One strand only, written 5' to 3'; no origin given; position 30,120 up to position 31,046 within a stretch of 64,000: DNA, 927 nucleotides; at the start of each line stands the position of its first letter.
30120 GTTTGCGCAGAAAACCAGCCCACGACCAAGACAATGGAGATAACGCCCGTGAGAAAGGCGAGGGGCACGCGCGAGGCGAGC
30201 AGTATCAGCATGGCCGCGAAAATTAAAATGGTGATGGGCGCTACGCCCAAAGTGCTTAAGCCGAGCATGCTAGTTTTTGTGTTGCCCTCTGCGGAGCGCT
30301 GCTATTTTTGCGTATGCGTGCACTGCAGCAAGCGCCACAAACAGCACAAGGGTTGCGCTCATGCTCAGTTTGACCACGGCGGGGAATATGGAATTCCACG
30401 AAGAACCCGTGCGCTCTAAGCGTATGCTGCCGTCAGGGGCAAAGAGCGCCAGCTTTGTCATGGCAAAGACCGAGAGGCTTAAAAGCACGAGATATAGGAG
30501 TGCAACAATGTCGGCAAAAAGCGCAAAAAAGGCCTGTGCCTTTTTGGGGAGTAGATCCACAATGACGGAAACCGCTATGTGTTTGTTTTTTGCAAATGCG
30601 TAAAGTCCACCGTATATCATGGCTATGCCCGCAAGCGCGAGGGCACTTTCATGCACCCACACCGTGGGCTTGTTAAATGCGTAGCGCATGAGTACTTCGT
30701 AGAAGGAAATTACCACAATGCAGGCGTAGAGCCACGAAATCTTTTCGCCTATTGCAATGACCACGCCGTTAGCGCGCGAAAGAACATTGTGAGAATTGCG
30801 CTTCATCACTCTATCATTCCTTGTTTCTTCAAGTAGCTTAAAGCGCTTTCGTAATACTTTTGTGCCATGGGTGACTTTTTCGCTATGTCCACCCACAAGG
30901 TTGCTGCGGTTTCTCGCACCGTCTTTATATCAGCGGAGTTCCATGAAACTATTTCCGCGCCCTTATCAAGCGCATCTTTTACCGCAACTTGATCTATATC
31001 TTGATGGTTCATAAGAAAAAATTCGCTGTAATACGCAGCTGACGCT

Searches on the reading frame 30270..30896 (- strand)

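Call 33: search_protein_families(library=pfam, proteins=[window:30270-30896:-], max_evalue=0.00001)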
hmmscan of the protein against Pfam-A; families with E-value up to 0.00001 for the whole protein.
window:30270-30896:- (208 aa): 1 family
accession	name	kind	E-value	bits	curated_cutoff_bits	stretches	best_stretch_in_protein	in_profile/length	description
PF04290.18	DctQ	-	3.2e-18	66.3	28.3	1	60-198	1-126/132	Tripartite ATP-independent periplasmic transporters, DctQ component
